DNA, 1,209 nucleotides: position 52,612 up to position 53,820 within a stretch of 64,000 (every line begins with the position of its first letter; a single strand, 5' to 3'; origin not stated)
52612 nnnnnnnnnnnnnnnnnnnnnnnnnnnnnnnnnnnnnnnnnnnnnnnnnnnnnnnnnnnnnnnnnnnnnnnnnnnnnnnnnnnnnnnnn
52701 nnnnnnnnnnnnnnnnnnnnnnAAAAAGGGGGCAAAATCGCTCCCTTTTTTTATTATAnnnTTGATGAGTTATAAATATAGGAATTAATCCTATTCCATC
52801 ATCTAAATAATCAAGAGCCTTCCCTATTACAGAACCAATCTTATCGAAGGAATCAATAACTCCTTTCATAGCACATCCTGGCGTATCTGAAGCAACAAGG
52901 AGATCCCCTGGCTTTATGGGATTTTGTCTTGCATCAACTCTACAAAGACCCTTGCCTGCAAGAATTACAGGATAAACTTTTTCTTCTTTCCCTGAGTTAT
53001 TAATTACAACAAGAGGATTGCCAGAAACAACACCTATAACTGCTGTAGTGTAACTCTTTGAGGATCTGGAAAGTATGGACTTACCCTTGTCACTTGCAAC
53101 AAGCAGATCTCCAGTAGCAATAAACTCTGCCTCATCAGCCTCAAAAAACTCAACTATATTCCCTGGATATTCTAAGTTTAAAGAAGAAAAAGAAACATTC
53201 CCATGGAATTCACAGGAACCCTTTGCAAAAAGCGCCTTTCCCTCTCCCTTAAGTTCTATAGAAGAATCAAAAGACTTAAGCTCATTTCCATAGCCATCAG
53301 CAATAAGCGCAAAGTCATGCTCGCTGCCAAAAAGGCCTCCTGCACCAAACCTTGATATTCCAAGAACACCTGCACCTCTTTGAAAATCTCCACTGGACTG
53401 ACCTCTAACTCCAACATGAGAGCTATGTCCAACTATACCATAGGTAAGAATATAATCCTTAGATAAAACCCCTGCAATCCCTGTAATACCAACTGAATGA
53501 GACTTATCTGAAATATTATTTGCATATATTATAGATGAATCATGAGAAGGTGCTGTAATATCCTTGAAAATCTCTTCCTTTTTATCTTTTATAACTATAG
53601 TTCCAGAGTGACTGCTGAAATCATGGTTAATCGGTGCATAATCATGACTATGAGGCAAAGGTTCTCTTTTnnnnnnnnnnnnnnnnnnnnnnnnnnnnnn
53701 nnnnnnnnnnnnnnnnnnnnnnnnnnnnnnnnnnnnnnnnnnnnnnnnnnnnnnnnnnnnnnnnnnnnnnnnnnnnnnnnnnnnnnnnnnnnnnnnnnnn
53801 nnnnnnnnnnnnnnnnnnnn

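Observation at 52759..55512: Orphan discoidin plus tail-fibre-like repeat protein with no signal peptide and no phage neighbours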

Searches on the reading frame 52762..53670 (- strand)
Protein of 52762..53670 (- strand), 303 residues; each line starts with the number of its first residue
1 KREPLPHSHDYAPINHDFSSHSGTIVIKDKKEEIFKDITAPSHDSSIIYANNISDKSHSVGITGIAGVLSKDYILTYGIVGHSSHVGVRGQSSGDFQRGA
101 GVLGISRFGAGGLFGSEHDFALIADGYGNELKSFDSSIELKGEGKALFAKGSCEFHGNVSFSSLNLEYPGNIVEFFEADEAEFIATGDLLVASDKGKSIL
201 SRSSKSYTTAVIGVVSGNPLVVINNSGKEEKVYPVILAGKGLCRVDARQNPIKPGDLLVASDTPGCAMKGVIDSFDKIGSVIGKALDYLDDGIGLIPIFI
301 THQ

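Call 22: search_solved_structures(query=A1, max_evalue=10, show_alignments=4)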
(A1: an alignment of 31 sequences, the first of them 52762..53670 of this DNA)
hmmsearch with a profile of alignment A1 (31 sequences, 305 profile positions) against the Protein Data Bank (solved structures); distinct sequences matched with E-value up to 10: 2.
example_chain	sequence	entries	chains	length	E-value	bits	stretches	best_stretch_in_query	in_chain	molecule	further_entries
2pln_A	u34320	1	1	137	0.19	14.2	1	141-222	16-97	Response regulator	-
2hqo_A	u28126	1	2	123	0.64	12.5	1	147-222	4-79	Putative TRANSCRIPTIONAL REGULATOR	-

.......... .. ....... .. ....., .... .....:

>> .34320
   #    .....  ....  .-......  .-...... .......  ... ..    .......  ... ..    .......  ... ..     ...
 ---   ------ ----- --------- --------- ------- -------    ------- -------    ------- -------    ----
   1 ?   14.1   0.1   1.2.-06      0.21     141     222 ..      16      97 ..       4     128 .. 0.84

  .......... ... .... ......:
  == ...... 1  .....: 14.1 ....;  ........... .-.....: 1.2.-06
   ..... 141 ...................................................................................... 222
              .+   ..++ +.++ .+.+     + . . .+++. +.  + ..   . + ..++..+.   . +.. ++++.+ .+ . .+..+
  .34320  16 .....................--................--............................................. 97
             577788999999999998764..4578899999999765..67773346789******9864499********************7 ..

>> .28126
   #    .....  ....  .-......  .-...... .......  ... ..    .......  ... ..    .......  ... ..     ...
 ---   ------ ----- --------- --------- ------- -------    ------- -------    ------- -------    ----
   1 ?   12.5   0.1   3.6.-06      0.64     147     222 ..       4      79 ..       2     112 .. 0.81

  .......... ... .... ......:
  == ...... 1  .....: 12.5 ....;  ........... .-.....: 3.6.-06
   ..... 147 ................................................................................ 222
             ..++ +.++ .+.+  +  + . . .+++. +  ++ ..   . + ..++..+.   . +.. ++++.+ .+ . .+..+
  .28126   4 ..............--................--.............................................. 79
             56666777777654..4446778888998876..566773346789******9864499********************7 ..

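Call 29: predict_structure(alignment_id=A1)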
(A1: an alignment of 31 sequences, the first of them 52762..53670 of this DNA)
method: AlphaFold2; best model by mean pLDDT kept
length: 303 residues; sequences in the alignment: 31
mean_pLDDT: 57.2   pTM: 0.45
mean pLDDT of the five models: 57.2, 50.3, 42.7, 42.6, 41.1
residues with pLDDT >= 90: 29; 70-90: 87; 50-70: 21; < 50: 166
segments of 3 or more residues with pLDDT < 50: 1-126, 130-141, 143-168
pLDDT, mean of each block of 10 residues (from residue 1): 43 41 36 42 44 43 36 36 30 28 30 35 47 44 41 33 44 73 83 79 80 78 62 80 91 92 89 76 90 90 60
secondary structure, 60 per line:
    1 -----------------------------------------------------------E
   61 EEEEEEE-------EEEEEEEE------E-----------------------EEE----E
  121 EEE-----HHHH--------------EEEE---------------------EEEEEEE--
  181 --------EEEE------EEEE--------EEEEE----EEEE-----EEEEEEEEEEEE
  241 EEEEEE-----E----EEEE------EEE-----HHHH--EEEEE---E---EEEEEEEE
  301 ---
elements in order: E60-67 E75-82 E113-115 E120-123 H129-132 E147-150 E172-178 E189-192 E199-202 E211-215 E220-223 E229-246 E257-260 E267-269 H275-278 E281-285 E293-300

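Call 32: search_protein_representatives(alignment_id=A1)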
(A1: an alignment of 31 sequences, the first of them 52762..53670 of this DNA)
Query: 31 sequences, 305 profile positions. Proteins with E-value up to 0.001 (for the whole library): 18660; up to 1e-10: 10162; up to 1e-30: 16. The best 150 are listed.
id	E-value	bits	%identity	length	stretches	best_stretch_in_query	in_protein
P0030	3.4e-143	492.9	-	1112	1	1-304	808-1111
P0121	5.9e-139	479.0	-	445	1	2-304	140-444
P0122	2.8e-128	443.9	-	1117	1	1-304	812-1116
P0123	1.3e-124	431.9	-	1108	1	1-303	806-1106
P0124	1.7e-123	428.2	-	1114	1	1-304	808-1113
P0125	3.8e-117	407.3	-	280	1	27-304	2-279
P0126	2.3e-80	286.5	-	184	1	124-304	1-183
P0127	3.1e-64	233.6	-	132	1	174-304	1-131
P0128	4.9e-53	196.8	-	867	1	1-302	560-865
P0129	5.4e-52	193.4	-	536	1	1-302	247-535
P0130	8.0e-48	179.7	-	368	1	1-303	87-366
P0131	2.3e-39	151.9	-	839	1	2-302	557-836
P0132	6.7e-39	150.4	-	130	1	111-225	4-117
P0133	1.6e-37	145.9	-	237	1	67-303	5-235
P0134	4.1e-36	141.2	-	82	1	224-304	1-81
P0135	5.9e-35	137.4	-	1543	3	156-303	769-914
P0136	5.5e-29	117.8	-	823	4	233-303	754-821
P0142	1.5e-27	113.1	-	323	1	155-303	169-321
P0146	2.8e-27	112.2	-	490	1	128-302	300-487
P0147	5.0e-27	111.4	-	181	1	159-303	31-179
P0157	4.1e-26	108.4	-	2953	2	173-303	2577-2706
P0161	5.2e-26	108.0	-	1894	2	173-303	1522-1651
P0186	5.4e-25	104.7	-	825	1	172-303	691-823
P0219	2.2e-24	102.7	-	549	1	168-303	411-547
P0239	4.8e-24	101.6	-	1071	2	155-302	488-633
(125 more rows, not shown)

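Call 34: search_protein_families(library=phrogs, proteins=[P0128, P0135, P0136, P0142, P0146, P0147, P0161, P0186, P0239, P0219], max_evalue=0.001)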
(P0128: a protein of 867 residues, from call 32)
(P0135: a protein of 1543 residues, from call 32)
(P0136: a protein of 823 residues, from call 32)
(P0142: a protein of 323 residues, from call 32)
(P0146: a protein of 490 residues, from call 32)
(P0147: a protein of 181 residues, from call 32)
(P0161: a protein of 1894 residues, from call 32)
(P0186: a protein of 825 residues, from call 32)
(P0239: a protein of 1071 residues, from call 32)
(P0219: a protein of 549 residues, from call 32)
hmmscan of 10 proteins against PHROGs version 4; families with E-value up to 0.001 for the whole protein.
P0128 (867 aa): 5 families
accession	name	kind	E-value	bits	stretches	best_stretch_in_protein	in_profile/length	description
phrog_910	-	tail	2.5e-10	41.2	0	365-448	178-270/497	tail collar fiber protein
phrog_13325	-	unknown function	1.8e-07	30.8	1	515-614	112-198/776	-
phrog_687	-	head and packaging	2.4e-06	27.9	0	185-233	91-139/469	structural protein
phrog_16348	-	unknown function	9.6e-06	25.1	1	171-278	466-575/818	-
phrog_10304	-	head and packaging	1.5e-05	25.6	1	145-235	104-195/213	virion structural protein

P0135 (1543 aa): 0 families

P0136 (823 aa): 1 family
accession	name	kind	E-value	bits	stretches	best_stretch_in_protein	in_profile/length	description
phrog_4775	-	connector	0.00025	20.2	0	366-438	683-753/876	pre-neck appendage protein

P0142 (323 aa): 0 families

P0146 (490 aa): 0 families

P0147 (181 aa): 0 families

P0161 (1894 aa): 1 family
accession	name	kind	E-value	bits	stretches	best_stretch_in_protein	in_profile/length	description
phrog_22593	-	unknown function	1.5e-05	25.3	0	1264-1352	281-361/400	-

P0186 (825 aa): 7 families
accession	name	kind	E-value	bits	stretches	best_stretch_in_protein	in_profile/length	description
phrog_9942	-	tail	7.3e-14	51.7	2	245-358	645-761/1178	tail fiber protein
phrog_18345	-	tail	3.5e-10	39.8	0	150-275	346-462/956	tail fiber protein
phrog_4849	-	tail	2.2e-08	34.1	1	174-275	193-298/788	tail protein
phrog_17623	-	tail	1.5e-07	30.8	1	176-275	198-300/1114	tail collar fiber protein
phrog_28668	-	unknown function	1.7e-07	32.3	0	251-273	26-48/153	-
phrog_29288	-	unknown function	1.1e-05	24.1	0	79-120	1325-1367/1558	-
phrog_3269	-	tail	0.00027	20.7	0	321-342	24-45/689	tail protein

P0239 (1071 aa): 0 families

P0219 (549 aa): 1 family
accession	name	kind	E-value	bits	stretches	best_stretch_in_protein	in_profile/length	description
phrog_12802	-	unknown function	0.00088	20.3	0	385-398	24-37/64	-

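Call 35: fold_search(model_id=the predicted structure, library=pdb)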
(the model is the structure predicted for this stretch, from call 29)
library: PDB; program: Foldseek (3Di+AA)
matches with E <= 10: 171; with E <= 0.001: 3
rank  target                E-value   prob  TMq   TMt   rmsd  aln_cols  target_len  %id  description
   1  8hdt_G                4.0e-05  1.00  0.33  0.56  11.6       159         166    9  Cyanophage Pam3 capsid asymmetric unit (released 2023-01-18)
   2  8pkh_EI               4.7e-04  1.00  0.26  0.44  13.1       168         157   15  Borrelia bacteriophage BB1 procapsid, fivefold-symmetrized outer shell (released 2023-07-12)
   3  3suc                  5.5e-04  1.00  0.29  0.12  11.1       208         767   15  Crystal structure of the pre-mature bacteriophage phi29 gene product 12 (released 2011-08-03)
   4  5wk1_K                2.5e-03  1.00  0.30  0.56   7.6       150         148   13  Structure of the major capsid protein and the capsid stabilizing protein of the marine siphovirus TW1 (released 2018-01-17)
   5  9kmg_b                2.5e-03  1.00  0.30  0.53  14.2       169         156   11  Cryo-EM Structure of Bacteriophage FCWL1 Capsid (released 2025-01-22)
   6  9kzj_H                3.4e-03  1.00  0.26  0.47  10.2       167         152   15  Cryo-EM structure of bacteriophage T1 capsid (released 2025-03-12)
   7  8pkh_FJ               4.5e-03  1.00  0.27  0.46  12.2       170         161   13  Borrelia bacteriophage BB1 procapsid, fivefold-symmetrized outer shell (released 2023-07-12)
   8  8pkh_FU               5.5e-03  1.00  0.26  0.45  13.1       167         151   10  Borrelia bacteriophage BB1 procapsid, fivefold-symmetrized outer shell (released 2023-07-12)
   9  9gay_C                6.4e-03  1.00  0.25  0.54   8.2       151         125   10  Extended phiCD508 capsid (released 2025-03-26)
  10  8pkh_EG               8.8e-03  0.99  0.25  0.40  15.3       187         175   13  Borrelia bacteriophage BB1 procapsid, fivefold-symmetrized outer shell (released 2023-07-12)
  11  8pkh_DX               9.3e-03  0.99  0.25  0.41  13.1       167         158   17  Borrelia bacteriophage BB1 procapsid, fivefold-symmetrized outer shell (released 2023-07-12)
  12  9kmh_ak               1.7e-02  1.00  0.29  0.54   6.3       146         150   14  The Composite Cryo-EM Structure of the Portal Vertex of Bacteriophage FCWL1 (released 2025-01-22)
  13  8pkh_FP               1.7e-02  0.99  0.25  0.44  12.5       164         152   10  Borrelia bacteriophage BB1 procapsid, fivefold-symmetrized outer shell (released 2023-07-12)
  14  8pkh_FQ               1.7e-02  0.96  0.24  0.37  15.1       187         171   12  Borrelia bacteriophage BB1 procapsid, fivefold-symmetrized outer shell (released 2023-07-12)
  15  8pkh_EB               1.8e-02  0.98  0.25  0.43  12.6       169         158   13  Borrelia bacteriophage BB1 procapsid, fivefold-symmetrized outer shell (released 2023-07-12)
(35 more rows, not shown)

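Call 36: fold_search(model_id=the predicted structure, library=viral)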
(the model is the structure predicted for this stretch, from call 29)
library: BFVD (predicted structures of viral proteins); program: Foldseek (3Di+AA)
matches with E <= 10: 268; with E <= 0.001: 49
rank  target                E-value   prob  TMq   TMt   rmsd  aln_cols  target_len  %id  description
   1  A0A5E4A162            2.5e-10  1.00  0.38  0.25  22.0       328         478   20  (no name in the UniProt tables at hand)
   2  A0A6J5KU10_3          1.2e-09  1.00  0.36  0.11   7.5       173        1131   29  Uncharacterized protein [uncultured Caudovirales phage]
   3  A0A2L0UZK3            1.3e-09  1.00  0.36  0.19  20.6       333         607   18  Uncharacterized protein [Agrobacterium phage Atu_ph07]
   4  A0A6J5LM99            2.4e-09  1.00  0.34  0.49  13.3       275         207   17  Uncharacterized protein [uncultured Caudovirales phage]
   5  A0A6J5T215            5.2e-09  1.00  0.36  0.22  34.9       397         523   17  Uncharacterized protein [uncultured Caudovirales phage]
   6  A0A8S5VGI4            6.1e-09  1.00  0.34  0.57   9.0       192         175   21  Preneck appendage protein [Myoviridae sp. ctkfK18]
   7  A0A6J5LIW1            6.4e-09  1.00  0.36  0.55   5.7       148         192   27  Uncharacterized protein [uncultured Caudovirales phage]
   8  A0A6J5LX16            8.3e-09  1.00  0.37  0.17   8.9       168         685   26  Uncharacterized protein [uncultured Caudovirales phage]
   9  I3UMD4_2              1.6e-08  1.00  0.39  0.15  12.6       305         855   12  Tail protein [Colwellia phage 9A]
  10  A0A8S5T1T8            1.6e-08  1.00  0.36  0.61   8.6       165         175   23  Preneck appendage protein barrel, VIRAL PROTEIN.8A [Myoviridae sp. ctWb16]
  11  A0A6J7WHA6            2.9e-08  1.00  0.35  0.37  22.4       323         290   18  Uncharacterized protein [uncultured Caudovirales phage]
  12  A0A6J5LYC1            4.5e-08  1.00  0.36  0.08   6.9       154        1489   27  Uncharacterized protein [uncultured Caudovirales phage]
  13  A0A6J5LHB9            4.5e-08  1.00  0.35  0.18  23.6       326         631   17  Uncharacterized protein [uncultured Caudovirales phage]
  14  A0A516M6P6            5.5e-08  1.00  0.35  0.22  23.0       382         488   15  (no name in the UniProt tables at hand)
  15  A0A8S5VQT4            1.2e-07  1.00  0.34  0.30   8.5       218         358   22  (no name in the UniProt tables at hand)
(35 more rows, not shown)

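Call 38: search_protein_families(library=pfam, proteins=[P0128, P0135, P0136, P0142, P0146, P0147, P0161, P0186, P0239, P0219], max_evalue=0.01)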
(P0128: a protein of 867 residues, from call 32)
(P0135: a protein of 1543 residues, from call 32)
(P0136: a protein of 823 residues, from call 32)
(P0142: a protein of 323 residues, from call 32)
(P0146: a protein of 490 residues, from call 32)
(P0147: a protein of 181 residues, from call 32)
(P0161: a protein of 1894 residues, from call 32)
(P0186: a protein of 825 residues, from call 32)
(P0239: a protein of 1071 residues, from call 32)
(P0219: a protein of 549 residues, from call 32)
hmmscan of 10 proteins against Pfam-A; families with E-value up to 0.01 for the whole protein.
P0128 (867 aa): 2 families
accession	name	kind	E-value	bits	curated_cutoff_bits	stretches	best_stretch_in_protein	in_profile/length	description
PF00754.31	F5_F8_type_C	-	6.5e-33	114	28.2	2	154-269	2-115/127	F5/8 type C domain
PF22633.2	F5_F8_type_C_2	-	5.5e-19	69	27.8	2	168-262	1-91/91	NedA-like, galactose-binding domain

P0135 (1543 aa): 0 families

P0136 (823 aa): 2 families
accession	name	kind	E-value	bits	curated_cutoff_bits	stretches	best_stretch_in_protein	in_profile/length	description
PF11962.13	Peptidase_G2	-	5.3e-05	23.2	25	0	366-436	32-100/228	Peptidase_G2, IMC autoproteolytic cleavage domain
PF09956.15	Phage_cement_2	-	0.0091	16.8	24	0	505-562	44-100/103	Phage cement protein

P0142 (323 aa): 0 families

P0146 (490 aa): 1 family
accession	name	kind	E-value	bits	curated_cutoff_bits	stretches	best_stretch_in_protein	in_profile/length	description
PF24684.1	Vgb_lyase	-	0.0026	17.1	50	1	151-245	59-158/290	Virginiamycin B lyase family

P0147 (181 aa): 0 families

P0161 (1894 aa): 0 families

P0186 (825 aa): 1 family
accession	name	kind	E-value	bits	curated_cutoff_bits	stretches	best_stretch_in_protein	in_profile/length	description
PF11962.13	Peptidase_G2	-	0.0077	16.1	25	0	691-737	49-92/228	Peptidase_G2, IMC autoproteolytic cleavage domain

P0239 (1071 aa): 12 families
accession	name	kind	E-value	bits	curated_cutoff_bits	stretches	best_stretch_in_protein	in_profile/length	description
PF00261.25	Tropomyosin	-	0.00025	21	38.6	1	689-758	151-220/242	Tropomyosin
PF06005.17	ZapB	-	0.00094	20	31.5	0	718-763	24-69/71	Cell division protein ZapB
PF00992.25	Troponin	-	0.0017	19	26.2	1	696-761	24-93/134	Troponin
PF07889.17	DUF1664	-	0.0019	18.7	34.6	0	682-754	50-122/124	Protein of unknown function (DUF1664)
PF06785.16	UPF0242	-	0.0019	18.7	33.5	1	681-759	101-183/194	Uncharacterised protein family (UPF0242) N-terminus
PF11932.13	DUF3450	-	0.003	17.3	32.6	1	680-759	12-91/241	Protein of unknown function (DUF3450)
PF21773.2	ODAD1_CC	-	0.0033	17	27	1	656-764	163-275/287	ODAD1 central coiled coil region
PF02403.27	Seryl_tRNA_N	-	0.0041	17.8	28.2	1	687-764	25-105/108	Seryl-tRNA synthetase N-terminal domain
PF08614.16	ATG16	-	0.0076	16.9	33.7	0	689-759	72-142/200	Autophagy protein 16 (ATG16)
PF05300.16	MIC19_MIC25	-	0.0087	17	33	0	678-734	96-152/168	MICOS complex subunit MIC19/MIC25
PF24922.1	ACBP4_C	-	0.0087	16.7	31.2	0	691-762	3-74/105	Acyl-CoA-binding domain-containing protein 4-6, C-terminal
PF24319.2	DUF7491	-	0.0093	16.6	30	0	701-765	10-74/90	Coiled-coil region of unknown function (DUF7491)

P0219 (549 aa): 1 family
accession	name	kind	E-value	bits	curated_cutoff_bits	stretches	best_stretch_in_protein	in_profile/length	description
PF21834.1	DUF6894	-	0.00026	21.5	24.1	0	266-284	48-66/69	Domain of unknown function (DUF6894)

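Call 40: find_related_loci(query=A1, collection=genome_contigs, flank=10000)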
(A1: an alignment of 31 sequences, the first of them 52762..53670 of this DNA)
Query A1 (303 aa) in genome_contigs; peptide patterns used: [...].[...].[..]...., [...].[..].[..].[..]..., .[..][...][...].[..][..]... (x = any residue, [..] = any of these).
207 stretches matched a pattern; 116 encode a relative of the query (tblastn E <= 1e-3); the best 80 are kept; 80 distinct loci.
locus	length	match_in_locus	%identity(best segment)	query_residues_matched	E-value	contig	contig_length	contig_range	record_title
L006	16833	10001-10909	65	2-302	3e-137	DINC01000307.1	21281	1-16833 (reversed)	MAG TPA_asm: Spirochaetia bacterium UBA5550 UBA5550_contig_1031, whole genome shotgun sequence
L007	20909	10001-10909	63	2-302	5e-135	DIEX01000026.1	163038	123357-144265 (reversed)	MAG TPA_asm: Spirochaetia bacterium UBA5763 UBA5763_contig_4684, whole genome shotgun sequence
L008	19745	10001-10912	64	1-302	6e-135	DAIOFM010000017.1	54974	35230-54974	MAG TPA_asm: Spirochaetota bacterium isolate CTOTU18388 NODE_371_length_54974_cov_9.365338, whole genome shotgun sequenc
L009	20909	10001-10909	64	2-302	2e-133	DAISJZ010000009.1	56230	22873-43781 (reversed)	MAG TPA_asm: Spirochaetota bacterium isolate CTOTU18752 NODE_409_length_56230_cov_20.950530, whole genome shotgun sequen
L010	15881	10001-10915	65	1-303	3e-129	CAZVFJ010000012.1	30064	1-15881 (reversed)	MAG TPA_asm: uncultured Leptospirales bacterium isolate SRP192927_co3_21 genome assembly, contig: NODE_2945_length_30064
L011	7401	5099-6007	64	2-303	3e-128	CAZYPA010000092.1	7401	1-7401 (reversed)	MAG TPA_asm: uncultured Leptospirales bacterium isolate binchicken_co39_269 genome assembly, contig: NODE_22299_length_7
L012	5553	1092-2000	64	2-303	3e-128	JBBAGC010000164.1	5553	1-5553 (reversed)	MAG: Spirochaetota bacterium isolate SO_2017_LW2_63 scaffold_31210_c1_LW138R_2017, whole genome shotgun sequence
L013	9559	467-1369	63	2-300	3e-124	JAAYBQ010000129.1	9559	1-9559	MAG: Spirochaetes bacterium isolate AS06rmzACSIP_338 204442_AS06, whole genome shotgun sequence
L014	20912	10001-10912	62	1-302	3e-125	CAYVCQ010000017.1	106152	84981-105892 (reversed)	MAG TPA_asm: uncultured Leptospirales bacterium isolate SRP302447_co2_803 genome assembly, contig: NODE_635_length_10615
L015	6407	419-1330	62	1-302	8e-122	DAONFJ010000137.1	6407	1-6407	MAG TPA_asm: Spirochaetota bacterium isolate AMR_MDS_3846 NODE_14191_length_6407_cov_11.130982, whole genome shotgun seq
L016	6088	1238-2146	62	2-303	4e-122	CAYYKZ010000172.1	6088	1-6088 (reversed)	MAG TPA_asm: uncultured Leptospirales bacterium isolate binchicken_co42_427 genome assembly, contig: NODE_24831_length_6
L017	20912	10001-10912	61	2-303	1e-120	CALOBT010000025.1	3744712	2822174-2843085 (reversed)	MAG: uncultured Spirochaetota bacterium isolate LOGT_bin.0113 genome assembly, contig: contig_20799, whole genome shotgu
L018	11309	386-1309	60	2-303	2e-120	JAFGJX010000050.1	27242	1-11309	MAG: Spirochaetes bacterium isolate Zod_Metabat.30 k87_5125215, whole genome shotgun sequence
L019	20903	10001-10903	62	2-300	5e-120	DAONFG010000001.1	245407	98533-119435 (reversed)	MAG TPA_asm: Spirochaetota bacterium isolate AMR_MDS_3849 NODE_11_length_245407_cov_7.566655, whole genome shotgun seque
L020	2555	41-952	59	2-303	6e-126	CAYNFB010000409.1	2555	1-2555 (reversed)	MAG TPA_asm: uncultured Leptospirales bacterium isolate binchicken_co42_9 genome assembly, contig: NODE_92162_length_255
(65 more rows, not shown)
